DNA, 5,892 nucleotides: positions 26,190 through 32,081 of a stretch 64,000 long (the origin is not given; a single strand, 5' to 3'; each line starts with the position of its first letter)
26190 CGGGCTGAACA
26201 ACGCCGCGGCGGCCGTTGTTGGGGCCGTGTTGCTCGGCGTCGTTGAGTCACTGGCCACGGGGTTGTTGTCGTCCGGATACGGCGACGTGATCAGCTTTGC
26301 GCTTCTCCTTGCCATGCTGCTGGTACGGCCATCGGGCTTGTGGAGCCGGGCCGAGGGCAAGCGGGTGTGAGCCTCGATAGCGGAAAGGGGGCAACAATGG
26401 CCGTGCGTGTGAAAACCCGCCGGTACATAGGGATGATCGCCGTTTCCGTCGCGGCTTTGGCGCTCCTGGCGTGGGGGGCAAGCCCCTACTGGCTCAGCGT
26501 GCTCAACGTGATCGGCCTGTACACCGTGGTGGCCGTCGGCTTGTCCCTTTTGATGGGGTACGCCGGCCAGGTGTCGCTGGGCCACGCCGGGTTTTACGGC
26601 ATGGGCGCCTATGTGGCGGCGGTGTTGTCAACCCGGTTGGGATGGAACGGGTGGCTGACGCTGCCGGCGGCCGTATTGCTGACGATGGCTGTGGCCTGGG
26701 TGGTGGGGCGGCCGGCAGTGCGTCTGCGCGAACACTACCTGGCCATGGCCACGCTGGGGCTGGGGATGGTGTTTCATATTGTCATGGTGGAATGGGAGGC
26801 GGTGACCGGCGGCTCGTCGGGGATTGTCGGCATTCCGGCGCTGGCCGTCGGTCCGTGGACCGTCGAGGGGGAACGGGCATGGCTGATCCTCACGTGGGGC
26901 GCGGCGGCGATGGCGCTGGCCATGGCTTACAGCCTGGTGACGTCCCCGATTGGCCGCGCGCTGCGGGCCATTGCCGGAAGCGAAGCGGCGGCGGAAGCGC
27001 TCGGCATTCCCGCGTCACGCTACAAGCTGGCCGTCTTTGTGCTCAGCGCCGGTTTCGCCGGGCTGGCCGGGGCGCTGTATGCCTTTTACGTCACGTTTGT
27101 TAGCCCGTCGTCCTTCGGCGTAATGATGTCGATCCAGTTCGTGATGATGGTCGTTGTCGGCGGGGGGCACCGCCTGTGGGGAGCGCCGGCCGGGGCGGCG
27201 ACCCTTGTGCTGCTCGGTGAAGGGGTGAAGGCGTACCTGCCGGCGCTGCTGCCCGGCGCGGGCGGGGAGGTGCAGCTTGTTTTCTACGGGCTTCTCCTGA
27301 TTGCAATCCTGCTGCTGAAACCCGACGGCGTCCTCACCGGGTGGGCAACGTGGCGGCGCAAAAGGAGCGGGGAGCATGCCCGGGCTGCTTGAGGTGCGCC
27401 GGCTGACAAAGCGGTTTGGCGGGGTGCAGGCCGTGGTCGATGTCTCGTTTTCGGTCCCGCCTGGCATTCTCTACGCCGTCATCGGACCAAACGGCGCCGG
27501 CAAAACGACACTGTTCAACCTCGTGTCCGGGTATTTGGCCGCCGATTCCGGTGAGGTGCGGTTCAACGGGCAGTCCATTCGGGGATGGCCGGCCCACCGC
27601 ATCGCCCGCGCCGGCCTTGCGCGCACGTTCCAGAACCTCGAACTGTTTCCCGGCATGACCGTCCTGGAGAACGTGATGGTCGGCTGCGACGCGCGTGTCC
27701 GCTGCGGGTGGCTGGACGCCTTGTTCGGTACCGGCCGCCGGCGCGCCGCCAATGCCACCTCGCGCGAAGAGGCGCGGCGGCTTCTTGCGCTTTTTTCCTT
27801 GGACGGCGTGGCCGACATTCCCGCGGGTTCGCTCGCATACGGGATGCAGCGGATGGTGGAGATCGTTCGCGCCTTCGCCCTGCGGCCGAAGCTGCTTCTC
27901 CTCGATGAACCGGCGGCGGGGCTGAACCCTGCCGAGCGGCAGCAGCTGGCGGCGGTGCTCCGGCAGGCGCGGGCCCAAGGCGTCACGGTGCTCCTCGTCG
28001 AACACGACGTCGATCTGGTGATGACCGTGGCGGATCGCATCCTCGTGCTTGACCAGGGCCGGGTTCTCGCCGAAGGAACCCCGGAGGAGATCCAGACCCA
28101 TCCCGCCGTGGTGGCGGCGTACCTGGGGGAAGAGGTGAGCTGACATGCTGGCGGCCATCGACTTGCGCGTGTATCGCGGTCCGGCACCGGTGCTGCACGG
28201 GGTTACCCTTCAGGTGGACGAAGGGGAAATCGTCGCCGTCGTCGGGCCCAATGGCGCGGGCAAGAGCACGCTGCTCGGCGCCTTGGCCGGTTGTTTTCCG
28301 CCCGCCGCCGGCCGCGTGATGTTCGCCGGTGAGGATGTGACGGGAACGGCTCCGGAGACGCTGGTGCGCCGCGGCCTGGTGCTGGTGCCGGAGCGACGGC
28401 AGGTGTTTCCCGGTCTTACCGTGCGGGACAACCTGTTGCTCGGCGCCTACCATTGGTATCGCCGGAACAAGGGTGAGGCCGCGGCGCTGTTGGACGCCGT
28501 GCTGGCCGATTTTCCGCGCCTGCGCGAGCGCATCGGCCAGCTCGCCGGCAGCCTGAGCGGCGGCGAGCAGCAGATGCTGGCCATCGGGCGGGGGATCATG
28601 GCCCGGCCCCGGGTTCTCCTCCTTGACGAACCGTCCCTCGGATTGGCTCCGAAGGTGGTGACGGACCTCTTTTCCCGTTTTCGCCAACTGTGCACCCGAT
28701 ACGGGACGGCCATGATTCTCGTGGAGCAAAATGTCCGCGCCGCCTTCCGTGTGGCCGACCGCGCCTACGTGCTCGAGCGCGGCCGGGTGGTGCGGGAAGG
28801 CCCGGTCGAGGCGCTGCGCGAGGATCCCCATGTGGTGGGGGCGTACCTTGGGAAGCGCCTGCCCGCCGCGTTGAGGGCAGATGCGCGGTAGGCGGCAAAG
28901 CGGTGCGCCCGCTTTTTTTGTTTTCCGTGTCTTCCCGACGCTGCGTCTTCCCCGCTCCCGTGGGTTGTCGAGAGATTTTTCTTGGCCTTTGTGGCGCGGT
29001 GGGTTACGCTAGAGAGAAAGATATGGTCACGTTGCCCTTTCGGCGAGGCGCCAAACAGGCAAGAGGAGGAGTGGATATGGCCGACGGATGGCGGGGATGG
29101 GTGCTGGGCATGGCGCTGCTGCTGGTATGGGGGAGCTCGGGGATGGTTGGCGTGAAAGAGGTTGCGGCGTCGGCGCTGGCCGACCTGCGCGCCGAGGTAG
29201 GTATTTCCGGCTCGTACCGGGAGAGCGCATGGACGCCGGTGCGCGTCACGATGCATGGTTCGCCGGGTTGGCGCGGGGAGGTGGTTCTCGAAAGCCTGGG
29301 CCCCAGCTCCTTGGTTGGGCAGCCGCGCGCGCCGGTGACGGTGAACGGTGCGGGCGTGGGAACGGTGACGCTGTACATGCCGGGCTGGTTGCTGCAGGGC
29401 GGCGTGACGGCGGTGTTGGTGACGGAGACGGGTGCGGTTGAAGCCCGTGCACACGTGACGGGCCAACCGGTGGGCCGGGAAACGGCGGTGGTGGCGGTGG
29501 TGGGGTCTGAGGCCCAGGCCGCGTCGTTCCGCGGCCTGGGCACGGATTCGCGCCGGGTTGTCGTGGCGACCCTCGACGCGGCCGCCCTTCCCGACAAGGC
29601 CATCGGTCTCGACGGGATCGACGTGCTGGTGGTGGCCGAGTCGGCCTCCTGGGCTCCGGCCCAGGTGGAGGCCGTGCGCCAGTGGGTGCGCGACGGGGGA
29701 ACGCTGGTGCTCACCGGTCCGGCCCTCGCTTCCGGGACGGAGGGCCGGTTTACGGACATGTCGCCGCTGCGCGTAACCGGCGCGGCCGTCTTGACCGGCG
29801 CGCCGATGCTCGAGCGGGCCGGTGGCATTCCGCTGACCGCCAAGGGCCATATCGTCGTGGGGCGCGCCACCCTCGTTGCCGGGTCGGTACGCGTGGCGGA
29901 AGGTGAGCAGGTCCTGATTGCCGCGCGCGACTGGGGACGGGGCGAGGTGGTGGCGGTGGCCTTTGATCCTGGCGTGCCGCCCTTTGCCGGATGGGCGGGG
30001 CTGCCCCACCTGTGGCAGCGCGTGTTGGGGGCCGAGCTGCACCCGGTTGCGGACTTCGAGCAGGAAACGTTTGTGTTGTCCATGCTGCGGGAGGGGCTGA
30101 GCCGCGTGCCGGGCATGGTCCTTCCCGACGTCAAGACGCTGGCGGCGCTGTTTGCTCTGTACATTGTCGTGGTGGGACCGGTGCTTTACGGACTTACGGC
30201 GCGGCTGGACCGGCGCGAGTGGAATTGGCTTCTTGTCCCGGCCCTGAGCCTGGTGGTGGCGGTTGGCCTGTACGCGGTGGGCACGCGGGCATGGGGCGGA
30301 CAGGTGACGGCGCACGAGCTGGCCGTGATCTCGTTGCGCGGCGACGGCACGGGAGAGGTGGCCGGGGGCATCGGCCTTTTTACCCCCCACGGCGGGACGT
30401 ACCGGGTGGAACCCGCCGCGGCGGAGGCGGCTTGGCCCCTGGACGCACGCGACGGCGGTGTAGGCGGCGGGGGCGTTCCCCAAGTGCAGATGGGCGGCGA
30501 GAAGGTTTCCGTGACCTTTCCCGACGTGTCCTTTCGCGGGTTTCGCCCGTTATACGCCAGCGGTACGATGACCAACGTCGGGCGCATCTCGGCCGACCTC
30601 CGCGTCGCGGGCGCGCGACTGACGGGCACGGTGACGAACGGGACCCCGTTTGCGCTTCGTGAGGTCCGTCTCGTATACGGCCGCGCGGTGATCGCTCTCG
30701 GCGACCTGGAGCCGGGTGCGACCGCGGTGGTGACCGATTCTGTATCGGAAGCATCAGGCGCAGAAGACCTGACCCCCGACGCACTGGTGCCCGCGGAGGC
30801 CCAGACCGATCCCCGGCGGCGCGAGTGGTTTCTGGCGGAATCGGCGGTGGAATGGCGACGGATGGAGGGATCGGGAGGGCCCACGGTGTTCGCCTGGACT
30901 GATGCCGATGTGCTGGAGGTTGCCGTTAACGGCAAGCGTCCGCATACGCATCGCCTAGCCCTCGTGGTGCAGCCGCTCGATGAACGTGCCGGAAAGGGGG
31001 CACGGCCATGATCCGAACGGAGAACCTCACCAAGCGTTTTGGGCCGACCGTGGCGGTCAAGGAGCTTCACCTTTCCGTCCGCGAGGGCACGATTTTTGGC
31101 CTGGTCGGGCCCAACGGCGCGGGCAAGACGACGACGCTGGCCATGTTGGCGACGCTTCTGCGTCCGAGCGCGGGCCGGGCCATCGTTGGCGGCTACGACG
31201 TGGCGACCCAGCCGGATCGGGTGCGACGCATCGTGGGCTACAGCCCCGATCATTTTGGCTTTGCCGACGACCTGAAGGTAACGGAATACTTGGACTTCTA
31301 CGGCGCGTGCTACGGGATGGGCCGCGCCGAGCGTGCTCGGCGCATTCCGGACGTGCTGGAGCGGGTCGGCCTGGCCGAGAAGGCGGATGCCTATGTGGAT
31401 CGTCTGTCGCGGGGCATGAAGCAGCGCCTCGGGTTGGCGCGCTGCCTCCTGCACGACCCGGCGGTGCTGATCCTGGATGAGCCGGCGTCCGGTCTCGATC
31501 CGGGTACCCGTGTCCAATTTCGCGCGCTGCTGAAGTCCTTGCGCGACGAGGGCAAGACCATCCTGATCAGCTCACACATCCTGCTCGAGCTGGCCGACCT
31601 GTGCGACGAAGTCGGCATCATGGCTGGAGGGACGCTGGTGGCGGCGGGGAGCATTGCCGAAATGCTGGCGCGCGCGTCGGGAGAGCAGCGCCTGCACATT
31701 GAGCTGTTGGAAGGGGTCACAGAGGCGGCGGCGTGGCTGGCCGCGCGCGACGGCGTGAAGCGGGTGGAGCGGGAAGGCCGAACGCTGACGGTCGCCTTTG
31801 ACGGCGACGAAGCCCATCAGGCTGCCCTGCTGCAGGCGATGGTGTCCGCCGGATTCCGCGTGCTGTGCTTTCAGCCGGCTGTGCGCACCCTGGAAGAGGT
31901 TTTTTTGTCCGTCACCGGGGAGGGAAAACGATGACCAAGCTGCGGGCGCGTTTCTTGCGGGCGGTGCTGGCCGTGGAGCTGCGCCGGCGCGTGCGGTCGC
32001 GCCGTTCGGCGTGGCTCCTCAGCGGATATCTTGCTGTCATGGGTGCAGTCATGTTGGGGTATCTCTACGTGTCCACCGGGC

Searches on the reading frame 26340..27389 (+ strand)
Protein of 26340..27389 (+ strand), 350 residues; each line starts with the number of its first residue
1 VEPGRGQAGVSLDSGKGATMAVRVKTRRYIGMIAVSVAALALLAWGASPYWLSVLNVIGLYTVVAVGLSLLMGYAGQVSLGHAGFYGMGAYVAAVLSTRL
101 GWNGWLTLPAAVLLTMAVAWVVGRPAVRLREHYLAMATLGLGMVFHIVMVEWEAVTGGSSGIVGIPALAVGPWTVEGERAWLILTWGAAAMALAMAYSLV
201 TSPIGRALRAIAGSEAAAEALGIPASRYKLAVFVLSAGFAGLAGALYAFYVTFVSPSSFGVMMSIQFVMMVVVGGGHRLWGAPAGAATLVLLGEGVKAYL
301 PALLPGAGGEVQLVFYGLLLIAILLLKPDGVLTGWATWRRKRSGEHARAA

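Call 31: search_protein_families(library=pfam, proteins=[window:26340-27389:+], max_evalue=0.00001)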
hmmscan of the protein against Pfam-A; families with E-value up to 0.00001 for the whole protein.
window:26340-27389:+ (350 aa): 1 family
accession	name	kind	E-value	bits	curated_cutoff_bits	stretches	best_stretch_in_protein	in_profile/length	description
PF02653.21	BPD_transp_2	-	6.9e-47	160.3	26.8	1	52-324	3-269/269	Branched-chain amino acid transport system / permease component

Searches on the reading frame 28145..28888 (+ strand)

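Call 48: search_protein_families(library=pfam, proteins=[window:28145-28888:+], max_evalue=0.0001)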
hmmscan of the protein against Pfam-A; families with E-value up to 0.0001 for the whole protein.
window:28145-28888:+ (248 aa): 3 families
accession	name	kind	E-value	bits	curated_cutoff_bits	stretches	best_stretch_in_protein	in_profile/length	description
PF00005.33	ABC_tran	-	5.4e-31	108.5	25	1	17-164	1-136/137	ABC transporter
PF13304.12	AAA_21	-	6.9e-10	39.9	27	1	29-50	1-22/304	AAA domain, putative AbiEii toxin, Type IV TA system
PF13555.12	AAA_29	-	6.4e-06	26.3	27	1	18-55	13-50/61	P-loop containing region of AAA domain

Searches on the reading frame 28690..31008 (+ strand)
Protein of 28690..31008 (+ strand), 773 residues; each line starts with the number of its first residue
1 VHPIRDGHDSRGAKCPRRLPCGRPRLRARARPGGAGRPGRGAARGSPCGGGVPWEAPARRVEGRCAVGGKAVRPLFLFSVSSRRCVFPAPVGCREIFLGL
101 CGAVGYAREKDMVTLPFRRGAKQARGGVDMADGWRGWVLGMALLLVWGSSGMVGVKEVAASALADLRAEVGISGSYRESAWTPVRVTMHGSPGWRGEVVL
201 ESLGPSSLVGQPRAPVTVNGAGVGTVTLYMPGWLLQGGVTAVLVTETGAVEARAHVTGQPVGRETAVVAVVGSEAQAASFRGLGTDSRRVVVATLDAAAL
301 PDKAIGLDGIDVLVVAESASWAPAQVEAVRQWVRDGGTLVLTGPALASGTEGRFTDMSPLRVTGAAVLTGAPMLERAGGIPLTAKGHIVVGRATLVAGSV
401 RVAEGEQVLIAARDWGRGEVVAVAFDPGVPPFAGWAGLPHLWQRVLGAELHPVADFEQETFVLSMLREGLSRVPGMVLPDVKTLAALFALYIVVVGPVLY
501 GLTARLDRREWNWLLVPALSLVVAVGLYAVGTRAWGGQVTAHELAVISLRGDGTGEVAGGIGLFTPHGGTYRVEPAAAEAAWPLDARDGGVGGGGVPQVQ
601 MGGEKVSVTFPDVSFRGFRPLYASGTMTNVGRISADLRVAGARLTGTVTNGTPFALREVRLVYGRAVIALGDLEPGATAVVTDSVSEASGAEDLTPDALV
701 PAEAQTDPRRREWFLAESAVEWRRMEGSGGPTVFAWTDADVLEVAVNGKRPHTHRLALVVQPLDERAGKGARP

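Call 31: search_protein_families(library=pfam, proteins=[window:28690-31008:+], max_evalue=0.00001)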
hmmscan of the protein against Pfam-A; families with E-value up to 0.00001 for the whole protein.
window:28690-31008:+ (773 aa): 1 family
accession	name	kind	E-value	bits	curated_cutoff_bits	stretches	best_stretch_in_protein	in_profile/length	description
PF14258.12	DUF4350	-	2.4e-06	28.4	30.4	1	277-424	13-158/181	Domain of unknown function (DUF4350)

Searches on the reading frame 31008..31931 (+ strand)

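Call 31: search_protein_families(library=pfam, proteins=[window:31008-31931:+], max_evalue=0.00001)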
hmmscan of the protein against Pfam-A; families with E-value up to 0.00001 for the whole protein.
window:31008-31931:+ (308 aa): 3 families
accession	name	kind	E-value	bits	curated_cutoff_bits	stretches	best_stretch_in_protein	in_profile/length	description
PF00005.33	ABC_tran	-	3.4e-28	99.4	25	1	18-160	2-136/137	ABC transporter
PF13304.12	AAA_21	-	3.7e-13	50.7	27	1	131-195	236-303/304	AAA domain, putative AbiEii toxin, Type IV TA system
PF13732.12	DrrA1-3_C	-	1.3e-08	35.8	27.4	1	222-302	9-80/81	ATP-binding protein DrrA1-3-like, C-terminal domain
